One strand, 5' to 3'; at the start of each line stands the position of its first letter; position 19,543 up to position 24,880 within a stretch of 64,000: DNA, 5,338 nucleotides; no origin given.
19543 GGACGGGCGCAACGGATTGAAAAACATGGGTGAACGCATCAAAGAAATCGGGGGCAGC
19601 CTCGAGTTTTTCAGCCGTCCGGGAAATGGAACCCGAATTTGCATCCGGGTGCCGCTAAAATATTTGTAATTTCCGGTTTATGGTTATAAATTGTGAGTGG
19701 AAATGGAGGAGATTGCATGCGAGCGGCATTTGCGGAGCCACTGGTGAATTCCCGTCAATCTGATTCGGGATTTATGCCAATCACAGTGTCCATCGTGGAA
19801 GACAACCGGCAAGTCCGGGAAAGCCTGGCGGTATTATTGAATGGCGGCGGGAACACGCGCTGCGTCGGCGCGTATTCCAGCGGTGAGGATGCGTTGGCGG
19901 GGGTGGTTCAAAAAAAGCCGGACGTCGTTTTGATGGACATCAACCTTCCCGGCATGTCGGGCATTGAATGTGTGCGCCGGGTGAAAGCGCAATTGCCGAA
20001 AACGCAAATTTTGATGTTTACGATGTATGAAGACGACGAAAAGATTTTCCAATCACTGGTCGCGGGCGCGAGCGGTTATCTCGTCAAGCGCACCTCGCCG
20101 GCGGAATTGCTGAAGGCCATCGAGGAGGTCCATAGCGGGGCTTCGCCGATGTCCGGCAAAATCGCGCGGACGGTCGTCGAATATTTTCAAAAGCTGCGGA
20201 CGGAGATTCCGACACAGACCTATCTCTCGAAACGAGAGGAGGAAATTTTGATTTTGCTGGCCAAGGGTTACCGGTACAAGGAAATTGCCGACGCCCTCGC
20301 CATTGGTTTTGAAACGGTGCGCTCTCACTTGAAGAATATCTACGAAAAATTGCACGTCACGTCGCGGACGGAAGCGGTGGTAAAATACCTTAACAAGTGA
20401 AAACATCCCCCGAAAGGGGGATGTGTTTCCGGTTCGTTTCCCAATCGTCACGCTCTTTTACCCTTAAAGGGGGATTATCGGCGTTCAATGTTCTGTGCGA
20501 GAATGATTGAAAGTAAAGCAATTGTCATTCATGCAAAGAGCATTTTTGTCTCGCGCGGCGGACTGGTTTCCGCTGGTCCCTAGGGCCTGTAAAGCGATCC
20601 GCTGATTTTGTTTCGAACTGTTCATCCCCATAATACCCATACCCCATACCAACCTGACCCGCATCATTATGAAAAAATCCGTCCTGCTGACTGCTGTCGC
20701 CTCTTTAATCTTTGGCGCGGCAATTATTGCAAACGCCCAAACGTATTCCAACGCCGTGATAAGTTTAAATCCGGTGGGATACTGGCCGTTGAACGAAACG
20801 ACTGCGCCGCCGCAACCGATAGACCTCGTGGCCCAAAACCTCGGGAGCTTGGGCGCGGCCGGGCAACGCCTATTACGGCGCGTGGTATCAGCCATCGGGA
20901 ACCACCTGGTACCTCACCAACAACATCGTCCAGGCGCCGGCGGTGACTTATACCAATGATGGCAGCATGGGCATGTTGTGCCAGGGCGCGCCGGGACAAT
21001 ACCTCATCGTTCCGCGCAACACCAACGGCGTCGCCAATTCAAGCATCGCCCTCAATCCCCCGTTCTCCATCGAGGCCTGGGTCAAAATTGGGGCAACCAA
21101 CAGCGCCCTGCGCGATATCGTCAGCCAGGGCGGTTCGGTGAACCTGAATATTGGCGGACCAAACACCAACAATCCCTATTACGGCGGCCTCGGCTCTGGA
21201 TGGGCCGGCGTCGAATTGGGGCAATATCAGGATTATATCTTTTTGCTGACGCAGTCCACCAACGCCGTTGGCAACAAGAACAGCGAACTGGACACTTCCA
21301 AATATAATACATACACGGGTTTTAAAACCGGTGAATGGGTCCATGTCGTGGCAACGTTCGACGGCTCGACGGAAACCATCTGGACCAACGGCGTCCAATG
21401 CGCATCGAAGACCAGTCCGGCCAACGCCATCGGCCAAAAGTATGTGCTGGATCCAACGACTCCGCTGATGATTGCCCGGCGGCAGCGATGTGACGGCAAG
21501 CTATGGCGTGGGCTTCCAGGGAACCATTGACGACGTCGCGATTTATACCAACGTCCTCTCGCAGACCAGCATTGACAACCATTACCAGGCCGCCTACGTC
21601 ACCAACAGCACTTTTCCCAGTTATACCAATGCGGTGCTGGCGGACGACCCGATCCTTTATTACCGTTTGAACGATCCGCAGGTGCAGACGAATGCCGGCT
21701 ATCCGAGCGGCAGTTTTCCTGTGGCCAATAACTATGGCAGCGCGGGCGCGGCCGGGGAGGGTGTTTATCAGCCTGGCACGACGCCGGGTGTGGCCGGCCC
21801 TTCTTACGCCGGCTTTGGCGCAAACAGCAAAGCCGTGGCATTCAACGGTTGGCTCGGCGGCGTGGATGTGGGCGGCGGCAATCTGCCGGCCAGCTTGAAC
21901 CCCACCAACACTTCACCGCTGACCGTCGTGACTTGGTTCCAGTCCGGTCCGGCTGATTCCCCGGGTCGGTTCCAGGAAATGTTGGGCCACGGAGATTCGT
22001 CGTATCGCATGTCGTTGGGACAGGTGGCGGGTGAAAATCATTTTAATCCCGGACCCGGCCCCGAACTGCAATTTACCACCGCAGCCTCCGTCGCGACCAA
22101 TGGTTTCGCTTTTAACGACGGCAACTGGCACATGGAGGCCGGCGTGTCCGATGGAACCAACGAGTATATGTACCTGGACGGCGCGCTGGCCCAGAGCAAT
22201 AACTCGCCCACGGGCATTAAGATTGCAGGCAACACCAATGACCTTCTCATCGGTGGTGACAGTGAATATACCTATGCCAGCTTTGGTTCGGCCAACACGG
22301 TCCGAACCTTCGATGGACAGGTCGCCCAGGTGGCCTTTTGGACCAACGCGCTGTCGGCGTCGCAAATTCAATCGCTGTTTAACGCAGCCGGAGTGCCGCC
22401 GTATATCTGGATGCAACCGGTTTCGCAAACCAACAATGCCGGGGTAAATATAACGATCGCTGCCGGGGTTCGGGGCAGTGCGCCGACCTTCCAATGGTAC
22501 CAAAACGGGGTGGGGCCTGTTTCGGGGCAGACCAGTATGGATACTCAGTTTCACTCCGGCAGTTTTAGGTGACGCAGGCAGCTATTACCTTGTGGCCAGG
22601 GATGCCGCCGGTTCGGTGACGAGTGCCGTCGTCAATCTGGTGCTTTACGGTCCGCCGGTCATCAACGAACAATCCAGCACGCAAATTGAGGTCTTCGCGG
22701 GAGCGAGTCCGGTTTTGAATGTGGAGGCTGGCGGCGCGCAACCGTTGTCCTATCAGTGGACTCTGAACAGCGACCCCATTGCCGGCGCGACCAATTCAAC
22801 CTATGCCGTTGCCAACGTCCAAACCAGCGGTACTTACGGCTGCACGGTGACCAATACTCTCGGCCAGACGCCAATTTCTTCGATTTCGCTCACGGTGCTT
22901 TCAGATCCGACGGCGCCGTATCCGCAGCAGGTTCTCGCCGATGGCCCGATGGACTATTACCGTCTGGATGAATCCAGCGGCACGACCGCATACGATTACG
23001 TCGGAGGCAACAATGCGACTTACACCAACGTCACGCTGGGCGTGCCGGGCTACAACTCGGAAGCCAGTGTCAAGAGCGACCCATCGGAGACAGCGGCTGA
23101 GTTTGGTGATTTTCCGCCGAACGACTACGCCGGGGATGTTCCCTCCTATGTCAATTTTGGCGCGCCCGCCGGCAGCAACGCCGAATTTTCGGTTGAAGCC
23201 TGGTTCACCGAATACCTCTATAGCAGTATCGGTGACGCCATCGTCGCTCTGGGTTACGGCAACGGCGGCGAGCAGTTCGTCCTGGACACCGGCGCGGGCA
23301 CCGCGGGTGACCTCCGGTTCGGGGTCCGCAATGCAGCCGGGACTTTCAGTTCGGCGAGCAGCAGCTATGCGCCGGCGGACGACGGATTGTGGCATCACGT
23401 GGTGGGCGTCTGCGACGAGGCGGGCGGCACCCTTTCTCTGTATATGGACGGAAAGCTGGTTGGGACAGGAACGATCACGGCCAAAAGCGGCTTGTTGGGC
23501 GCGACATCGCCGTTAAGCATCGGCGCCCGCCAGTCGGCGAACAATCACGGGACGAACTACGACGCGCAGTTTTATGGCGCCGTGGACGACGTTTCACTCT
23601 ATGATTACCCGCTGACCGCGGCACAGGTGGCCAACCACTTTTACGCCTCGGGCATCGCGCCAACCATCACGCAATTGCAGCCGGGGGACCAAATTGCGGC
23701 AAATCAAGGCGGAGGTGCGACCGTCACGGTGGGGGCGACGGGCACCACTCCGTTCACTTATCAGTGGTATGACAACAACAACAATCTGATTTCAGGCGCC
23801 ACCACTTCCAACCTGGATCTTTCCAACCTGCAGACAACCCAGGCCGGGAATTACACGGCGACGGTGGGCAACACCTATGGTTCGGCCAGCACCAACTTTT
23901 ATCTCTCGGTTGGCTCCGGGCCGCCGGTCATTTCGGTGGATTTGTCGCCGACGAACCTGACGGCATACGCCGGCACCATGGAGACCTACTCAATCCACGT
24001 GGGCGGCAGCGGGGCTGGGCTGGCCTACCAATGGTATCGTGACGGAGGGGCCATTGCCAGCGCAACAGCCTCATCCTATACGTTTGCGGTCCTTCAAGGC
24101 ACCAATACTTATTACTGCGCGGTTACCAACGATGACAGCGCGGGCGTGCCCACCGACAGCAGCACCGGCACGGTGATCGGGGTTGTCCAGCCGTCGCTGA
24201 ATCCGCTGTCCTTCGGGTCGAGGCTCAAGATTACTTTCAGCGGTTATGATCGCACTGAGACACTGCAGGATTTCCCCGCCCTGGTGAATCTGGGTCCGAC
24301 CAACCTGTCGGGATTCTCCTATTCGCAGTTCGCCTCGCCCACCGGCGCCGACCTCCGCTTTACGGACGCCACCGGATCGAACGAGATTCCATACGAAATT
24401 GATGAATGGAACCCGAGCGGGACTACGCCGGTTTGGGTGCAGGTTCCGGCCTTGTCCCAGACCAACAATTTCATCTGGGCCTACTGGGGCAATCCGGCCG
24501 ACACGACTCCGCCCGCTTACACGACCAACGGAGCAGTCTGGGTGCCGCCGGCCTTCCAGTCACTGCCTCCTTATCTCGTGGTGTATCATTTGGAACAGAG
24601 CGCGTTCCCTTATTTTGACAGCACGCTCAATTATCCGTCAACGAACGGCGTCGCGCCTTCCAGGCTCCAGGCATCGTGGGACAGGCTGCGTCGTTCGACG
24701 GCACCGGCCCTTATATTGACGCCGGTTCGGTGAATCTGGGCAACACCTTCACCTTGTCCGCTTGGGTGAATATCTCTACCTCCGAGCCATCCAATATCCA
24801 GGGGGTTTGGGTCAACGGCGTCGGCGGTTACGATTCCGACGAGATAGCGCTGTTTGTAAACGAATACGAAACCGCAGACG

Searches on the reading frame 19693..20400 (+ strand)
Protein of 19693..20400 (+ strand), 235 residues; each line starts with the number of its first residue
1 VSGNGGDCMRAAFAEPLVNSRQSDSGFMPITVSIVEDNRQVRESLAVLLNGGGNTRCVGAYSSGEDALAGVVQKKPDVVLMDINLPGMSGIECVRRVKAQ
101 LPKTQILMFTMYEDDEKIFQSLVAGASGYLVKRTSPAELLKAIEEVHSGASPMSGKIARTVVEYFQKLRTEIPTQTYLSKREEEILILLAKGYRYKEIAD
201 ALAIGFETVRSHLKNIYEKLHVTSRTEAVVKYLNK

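Call 3: search_protein_families(library=pfam, proteins=[window:19693-20400:+], max_evalue=0.01)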
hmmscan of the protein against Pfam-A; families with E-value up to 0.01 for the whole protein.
window:19693-20400:+ (235 aa): 6 families
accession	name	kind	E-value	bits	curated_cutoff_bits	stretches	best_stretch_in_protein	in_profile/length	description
PF00072.30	Response_reg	-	2.6e-26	92.4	30.2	1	32-144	1-111/111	Response regulator receiver domain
PF00196.25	GerE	-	9.8e-17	60.8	23.5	1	178-230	3-55/57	Bacterial regulatory proteins, luxR family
PF08281.18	Sigma70_r4_2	-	9.9e-06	25.6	25.7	1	178-220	11-54/54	Sigma-70, region 4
PF13518.12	HTH_28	-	0.0024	18.3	25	1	184-214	4-34/52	Helix-turn-helix domain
PF04545.22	Sigma70_r4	-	0.0029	17.5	24.1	1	178-220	5-48/50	Sigma-70, region 4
PF13384.12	HTH_23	-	0.0071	16.6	24.6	0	184-214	9-39/50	Homeodomain-like domain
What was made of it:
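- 19693..20400 (+): NarL/LuxR-type response regulator (Response_reg + GerE). Pfam E = 2.6e-26 and 9.8e-17 (call 3).
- On HTCS-type periplasmic glycan sensor (Reg_prop + Y_Y_Y): The receiver and a GerE-type HTH are on a separate protein encoded at 19693-20400 (call 3).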

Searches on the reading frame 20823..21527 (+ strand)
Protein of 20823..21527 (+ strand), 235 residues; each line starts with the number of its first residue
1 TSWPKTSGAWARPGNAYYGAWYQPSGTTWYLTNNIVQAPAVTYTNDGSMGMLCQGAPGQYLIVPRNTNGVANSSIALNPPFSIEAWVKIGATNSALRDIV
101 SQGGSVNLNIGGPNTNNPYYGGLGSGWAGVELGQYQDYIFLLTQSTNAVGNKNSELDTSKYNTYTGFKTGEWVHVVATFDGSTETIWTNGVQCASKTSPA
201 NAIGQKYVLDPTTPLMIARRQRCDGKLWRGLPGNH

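Call 26: search_protein_families(library=pfam, proteins=[window:20823-21527:+], max_evalue=0.001)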
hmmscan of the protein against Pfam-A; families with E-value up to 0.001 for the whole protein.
window:20823-21527:+ (235 aa): 1 family
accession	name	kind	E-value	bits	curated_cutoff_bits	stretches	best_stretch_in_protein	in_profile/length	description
PF13385.13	Laminin_G_3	-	2.6e-11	44.3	27.6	1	73-222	12-126/151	Concanavalin A-like lectin/glucanases superfamily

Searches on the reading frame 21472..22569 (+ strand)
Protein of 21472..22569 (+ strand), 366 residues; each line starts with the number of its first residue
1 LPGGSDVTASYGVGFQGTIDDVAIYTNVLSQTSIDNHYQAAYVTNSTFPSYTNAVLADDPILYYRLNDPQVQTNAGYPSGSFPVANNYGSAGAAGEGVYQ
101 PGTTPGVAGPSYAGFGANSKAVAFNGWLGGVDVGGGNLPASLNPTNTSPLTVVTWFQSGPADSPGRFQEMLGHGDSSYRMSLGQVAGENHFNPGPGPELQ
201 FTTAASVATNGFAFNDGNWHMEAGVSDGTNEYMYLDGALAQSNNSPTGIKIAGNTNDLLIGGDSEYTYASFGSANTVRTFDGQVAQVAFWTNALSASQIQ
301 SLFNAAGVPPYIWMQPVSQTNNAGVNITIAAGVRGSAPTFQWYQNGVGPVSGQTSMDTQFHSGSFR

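Call 26: search_protein_families(library=pfam, proteins=[window:21472-22569:+], max_evalue=0.001)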
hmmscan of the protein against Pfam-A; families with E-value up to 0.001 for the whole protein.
window:21472-22569:+ (366 aa): 2 families
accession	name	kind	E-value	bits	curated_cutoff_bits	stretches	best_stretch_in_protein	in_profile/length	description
PF13385.13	Laminin_G_3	-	6.7e-17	62.5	27.6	1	143-300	12-151/151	Concanavalin A-like lectin/glucanases superfamily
PF00354.24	Pentaxin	-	0.0004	20.6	25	0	233-312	101-176/194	Pentaxin family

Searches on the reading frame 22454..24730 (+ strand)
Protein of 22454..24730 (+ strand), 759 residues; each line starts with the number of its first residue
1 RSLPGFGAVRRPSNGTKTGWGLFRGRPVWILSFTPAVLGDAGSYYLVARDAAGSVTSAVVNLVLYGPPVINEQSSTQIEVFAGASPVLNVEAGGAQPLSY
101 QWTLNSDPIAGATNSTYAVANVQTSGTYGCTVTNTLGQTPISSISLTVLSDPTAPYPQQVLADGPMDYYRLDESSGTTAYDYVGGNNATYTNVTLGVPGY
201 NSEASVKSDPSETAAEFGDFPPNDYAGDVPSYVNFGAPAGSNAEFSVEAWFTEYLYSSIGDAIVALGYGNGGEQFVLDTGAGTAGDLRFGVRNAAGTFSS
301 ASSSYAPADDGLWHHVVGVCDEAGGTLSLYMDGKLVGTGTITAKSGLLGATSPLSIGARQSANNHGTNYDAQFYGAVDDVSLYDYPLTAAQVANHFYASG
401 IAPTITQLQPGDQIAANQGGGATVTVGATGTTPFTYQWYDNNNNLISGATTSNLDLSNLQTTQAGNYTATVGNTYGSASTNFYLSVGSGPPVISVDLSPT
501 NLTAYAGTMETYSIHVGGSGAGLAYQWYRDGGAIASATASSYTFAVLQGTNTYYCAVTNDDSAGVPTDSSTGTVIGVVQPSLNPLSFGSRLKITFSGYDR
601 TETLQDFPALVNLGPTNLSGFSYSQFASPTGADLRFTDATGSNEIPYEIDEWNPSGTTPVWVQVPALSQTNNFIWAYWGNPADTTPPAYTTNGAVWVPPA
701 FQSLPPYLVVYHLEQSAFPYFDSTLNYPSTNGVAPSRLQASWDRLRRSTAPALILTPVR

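Call 26: search_protein_families(library=pfam, proteins=[window:22454-24730:+], max_evalue=0.001)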
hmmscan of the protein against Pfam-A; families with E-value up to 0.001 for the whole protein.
window:22454-24730:+ (759 aa): 9 families
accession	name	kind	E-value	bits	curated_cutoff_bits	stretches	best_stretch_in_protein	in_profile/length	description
PF13385.13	Laminin_G_3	-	6.7e-23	81.9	27.6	1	231-393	5-151/151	Concanavalin A-like lectin/glucanases superfamily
PF13927.12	Ig_3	-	4.8e-20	72.3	30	2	403-473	2-78/78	Immunoglobulin domain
PF13895.12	Ig_2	-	7.6e-17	61.8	27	2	69-148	3-79/79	Immunoglobulin domain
PF07679.22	I-set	-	2.3e-12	47.2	23.7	1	410-486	6-90/90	Immunoglobulin I-set domain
PF10102.14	DUF2341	-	1.3e-07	32.4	23.4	1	631-684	2-56/84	Domain of unknown function (DUF2341)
PF06832.18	BiPBP_C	-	9.5e-06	25.9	26.8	0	399-479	8-86/90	Penicillin-Binding Protein C-terminus Family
PF00047.31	ig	-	1e-05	26.1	21.8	0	417-480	6-79/81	Immunoglobulin domain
PF02210.31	Laminin_G_2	-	4.5e-05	24.3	22.9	1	285-382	28-123/126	Laminin G domain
PF19081.6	Ig_7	-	0.00085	20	27.3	0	510-560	16-67/84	Ig-like domain CHU_C associated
